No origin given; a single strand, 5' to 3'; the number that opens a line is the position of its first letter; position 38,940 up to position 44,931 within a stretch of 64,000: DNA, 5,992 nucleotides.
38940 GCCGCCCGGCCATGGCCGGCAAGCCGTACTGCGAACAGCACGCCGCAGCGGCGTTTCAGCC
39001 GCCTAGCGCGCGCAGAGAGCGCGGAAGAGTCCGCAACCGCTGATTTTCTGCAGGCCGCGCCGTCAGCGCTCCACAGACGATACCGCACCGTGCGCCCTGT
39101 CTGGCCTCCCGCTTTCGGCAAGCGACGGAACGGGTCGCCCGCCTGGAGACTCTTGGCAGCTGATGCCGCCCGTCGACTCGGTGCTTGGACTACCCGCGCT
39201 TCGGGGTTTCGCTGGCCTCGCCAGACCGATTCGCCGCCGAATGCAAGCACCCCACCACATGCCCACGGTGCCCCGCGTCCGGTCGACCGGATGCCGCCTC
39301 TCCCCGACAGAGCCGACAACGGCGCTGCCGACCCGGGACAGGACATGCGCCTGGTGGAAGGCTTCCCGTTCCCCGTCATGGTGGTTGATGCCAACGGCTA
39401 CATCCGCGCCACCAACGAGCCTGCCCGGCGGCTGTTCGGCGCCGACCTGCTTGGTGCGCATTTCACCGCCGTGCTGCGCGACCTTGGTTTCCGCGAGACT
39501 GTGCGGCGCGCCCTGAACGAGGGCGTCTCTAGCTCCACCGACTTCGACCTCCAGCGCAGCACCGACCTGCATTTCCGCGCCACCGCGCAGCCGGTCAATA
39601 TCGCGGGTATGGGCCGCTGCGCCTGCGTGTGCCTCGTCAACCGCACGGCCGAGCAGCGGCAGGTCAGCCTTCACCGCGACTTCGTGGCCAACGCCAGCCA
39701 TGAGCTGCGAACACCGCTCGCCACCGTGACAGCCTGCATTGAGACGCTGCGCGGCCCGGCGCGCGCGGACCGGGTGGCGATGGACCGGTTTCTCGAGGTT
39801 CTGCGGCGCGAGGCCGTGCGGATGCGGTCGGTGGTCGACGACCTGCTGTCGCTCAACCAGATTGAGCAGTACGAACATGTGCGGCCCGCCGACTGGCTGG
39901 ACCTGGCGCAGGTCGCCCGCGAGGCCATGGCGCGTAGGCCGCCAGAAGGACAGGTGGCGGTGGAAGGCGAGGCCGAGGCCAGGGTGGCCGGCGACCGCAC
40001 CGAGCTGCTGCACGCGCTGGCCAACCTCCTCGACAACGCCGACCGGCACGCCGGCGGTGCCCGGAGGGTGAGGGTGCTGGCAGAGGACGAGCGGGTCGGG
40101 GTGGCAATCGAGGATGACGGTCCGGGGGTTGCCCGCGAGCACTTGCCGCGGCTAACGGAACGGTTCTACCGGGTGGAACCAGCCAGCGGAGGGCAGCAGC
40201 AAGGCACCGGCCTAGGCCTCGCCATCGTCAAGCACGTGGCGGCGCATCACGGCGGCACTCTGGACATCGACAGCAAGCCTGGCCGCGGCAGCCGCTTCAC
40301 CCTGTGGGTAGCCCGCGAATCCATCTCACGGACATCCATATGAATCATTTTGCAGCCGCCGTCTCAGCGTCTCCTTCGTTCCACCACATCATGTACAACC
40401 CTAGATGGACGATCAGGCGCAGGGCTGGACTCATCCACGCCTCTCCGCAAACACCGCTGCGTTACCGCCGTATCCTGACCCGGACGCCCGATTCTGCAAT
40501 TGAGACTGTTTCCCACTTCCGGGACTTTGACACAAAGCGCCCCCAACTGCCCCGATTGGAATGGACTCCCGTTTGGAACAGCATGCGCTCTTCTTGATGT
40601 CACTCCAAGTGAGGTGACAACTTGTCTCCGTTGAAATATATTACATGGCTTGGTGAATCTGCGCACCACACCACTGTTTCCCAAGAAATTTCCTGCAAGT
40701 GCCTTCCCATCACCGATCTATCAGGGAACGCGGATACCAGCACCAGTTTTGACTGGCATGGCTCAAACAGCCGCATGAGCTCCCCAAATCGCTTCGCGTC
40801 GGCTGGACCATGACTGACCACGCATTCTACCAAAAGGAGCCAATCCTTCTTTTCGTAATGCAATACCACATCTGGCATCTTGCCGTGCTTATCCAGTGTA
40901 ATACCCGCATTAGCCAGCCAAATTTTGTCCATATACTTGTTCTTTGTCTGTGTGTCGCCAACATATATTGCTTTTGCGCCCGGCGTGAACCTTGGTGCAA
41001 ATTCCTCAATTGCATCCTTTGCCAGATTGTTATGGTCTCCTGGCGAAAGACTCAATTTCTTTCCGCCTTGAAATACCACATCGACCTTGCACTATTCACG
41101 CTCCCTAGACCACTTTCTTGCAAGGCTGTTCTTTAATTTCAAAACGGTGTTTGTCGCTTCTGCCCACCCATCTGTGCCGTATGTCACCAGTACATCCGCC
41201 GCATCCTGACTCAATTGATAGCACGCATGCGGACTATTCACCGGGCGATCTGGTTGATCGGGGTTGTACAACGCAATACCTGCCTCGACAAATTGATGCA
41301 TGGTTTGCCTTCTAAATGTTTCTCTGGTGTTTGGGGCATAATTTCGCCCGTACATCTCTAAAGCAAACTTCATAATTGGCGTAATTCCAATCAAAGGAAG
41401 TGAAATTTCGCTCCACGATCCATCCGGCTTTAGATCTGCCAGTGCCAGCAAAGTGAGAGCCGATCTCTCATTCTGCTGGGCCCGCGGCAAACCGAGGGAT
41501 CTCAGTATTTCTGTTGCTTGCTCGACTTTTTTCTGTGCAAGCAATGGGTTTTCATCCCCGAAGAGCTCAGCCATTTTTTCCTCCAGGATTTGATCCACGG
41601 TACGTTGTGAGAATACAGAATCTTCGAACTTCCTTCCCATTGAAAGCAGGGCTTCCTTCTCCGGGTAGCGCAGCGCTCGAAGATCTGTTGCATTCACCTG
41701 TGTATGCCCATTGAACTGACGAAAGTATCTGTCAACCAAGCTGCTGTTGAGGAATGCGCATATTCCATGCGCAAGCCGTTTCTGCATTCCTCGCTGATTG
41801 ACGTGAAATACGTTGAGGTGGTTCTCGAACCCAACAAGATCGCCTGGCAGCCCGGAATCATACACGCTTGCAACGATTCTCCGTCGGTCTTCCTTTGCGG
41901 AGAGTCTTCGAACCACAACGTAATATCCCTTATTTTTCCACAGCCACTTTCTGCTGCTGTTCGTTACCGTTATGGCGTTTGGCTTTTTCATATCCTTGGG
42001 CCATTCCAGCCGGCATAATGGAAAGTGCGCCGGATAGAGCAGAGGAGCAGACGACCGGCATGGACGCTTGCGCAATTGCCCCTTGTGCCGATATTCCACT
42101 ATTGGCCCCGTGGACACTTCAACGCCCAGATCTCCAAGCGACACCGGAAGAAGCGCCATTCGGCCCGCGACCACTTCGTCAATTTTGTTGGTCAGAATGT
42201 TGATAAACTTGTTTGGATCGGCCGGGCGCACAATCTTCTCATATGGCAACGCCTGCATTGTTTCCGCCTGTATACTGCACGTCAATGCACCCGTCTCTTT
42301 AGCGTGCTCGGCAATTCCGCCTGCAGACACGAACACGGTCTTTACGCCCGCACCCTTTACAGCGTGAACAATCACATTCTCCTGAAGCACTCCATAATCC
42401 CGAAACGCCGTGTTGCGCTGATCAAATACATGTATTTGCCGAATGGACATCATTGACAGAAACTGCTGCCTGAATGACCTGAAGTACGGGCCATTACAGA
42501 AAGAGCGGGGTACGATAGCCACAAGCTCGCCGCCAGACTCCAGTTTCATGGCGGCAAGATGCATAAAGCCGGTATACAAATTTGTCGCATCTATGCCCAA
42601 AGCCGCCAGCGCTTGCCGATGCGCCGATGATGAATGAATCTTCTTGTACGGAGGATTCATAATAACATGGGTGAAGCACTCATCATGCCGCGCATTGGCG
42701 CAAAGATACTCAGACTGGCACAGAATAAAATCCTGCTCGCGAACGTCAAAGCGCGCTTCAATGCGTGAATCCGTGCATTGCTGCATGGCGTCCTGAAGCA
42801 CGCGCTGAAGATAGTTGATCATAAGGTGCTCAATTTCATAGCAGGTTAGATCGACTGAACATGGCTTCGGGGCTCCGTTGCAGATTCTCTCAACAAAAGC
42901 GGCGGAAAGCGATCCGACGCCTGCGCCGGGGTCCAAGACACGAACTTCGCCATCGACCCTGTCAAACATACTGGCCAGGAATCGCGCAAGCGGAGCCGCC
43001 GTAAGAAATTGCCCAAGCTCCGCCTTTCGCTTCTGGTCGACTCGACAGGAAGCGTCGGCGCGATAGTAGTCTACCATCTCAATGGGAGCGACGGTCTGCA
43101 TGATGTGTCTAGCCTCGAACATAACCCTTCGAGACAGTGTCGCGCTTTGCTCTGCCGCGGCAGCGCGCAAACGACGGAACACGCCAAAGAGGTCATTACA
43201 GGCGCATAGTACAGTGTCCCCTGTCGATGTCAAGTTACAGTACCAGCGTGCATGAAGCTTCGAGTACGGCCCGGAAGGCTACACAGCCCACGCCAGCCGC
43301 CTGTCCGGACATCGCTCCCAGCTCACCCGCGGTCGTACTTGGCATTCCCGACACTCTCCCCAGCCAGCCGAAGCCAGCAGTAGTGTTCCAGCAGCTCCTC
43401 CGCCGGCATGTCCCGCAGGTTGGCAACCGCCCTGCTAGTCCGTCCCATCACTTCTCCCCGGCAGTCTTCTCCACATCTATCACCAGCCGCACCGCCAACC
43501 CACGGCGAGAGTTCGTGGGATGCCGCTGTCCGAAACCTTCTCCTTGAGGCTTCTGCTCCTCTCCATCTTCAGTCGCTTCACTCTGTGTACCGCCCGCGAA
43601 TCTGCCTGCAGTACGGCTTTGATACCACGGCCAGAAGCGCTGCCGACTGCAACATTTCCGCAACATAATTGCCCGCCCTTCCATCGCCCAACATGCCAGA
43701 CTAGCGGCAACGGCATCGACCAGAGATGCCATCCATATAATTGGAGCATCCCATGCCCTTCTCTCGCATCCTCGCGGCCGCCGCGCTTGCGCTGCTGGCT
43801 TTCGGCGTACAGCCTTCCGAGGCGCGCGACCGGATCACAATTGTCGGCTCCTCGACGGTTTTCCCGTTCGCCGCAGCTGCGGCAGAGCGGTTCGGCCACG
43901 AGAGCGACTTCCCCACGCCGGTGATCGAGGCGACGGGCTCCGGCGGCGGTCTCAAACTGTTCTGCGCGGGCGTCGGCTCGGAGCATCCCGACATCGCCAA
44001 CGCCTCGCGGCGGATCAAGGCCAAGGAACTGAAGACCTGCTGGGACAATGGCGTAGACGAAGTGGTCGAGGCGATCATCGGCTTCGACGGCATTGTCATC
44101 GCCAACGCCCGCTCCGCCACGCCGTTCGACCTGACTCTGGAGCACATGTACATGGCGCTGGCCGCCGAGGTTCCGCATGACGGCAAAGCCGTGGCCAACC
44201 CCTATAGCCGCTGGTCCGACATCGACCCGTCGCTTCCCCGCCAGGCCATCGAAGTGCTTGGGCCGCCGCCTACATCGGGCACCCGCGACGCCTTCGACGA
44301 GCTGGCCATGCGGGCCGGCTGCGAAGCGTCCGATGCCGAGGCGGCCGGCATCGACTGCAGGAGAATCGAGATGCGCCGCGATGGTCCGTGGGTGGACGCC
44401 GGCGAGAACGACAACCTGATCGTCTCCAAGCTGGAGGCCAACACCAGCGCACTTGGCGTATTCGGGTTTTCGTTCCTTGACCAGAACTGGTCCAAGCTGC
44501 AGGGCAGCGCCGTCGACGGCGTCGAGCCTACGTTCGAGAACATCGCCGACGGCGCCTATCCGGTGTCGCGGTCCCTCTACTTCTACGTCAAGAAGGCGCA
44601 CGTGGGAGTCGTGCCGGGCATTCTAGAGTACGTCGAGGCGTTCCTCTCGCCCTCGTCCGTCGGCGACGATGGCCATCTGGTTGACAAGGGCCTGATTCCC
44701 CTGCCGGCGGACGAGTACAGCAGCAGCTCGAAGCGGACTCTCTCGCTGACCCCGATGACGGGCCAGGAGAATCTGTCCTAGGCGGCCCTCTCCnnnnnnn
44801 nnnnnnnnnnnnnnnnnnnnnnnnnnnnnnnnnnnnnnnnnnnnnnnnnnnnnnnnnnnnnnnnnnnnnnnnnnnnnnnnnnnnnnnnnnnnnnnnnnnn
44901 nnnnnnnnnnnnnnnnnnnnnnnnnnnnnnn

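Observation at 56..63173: Dispersed seven-member family of giant polyacidic proteins with shared N- and C-terminal cassettes and unrelated hypervariable cores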

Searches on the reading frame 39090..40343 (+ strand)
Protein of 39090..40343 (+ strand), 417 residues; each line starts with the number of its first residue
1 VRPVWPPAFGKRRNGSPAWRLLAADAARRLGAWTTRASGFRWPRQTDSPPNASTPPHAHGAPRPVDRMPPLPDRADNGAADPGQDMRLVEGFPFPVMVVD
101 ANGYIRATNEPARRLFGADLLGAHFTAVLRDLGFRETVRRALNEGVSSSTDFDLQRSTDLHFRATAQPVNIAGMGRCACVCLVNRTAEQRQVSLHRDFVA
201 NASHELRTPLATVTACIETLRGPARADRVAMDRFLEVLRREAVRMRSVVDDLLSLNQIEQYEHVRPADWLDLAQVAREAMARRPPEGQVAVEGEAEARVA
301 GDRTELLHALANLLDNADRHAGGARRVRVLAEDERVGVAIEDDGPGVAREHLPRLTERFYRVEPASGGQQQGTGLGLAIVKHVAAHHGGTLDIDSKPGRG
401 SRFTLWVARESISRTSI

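Call 9: search_protein_families(library=pfam, proteins=[window:39090-40343:+], max_evalue=0.001)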
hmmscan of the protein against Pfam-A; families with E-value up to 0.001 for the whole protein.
window:39090-40343:+ (417 aa): 3 families
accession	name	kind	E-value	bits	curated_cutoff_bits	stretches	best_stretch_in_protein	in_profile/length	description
PF02518.31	HATPase_c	-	1.2e-27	97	26.4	1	301-408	1-108/111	Histidine kinase-, DNA gyrase B-, and HSP90-like ATPase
PF00512.31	HisKA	-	6e-14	52.3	26.9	1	196-260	3-65/66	His Kinase A (phospho-acceptor) domain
PF13581.12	HATPase_c_2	-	0.00023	21.6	27.4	1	309-386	39-111/127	Histidine kinase-like ATPase domain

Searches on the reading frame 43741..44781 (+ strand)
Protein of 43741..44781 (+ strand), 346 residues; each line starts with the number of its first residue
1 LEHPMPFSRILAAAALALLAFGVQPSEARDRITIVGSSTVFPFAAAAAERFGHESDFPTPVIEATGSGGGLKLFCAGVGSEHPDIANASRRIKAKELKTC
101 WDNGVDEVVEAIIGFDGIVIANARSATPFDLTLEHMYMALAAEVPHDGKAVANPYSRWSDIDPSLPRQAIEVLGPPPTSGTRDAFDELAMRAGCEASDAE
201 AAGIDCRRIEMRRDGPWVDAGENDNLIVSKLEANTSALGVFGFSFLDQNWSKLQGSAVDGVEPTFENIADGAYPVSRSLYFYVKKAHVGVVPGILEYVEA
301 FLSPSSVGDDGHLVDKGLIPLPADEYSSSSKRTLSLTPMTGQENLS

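Call 9: search_protein_families(library=pfam, proteins=[window:43741-44781:+], max_evalue=0.001)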
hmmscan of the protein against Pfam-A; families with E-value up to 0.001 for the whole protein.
window:43741-44781:+ (346 aa): 1 family
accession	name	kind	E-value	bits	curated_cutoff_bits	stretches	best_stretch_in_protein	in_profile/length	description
PF12849.12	PBP_like_2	-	1.1e-37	130.7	27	1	26-303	4-265/267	PBP superfamily domain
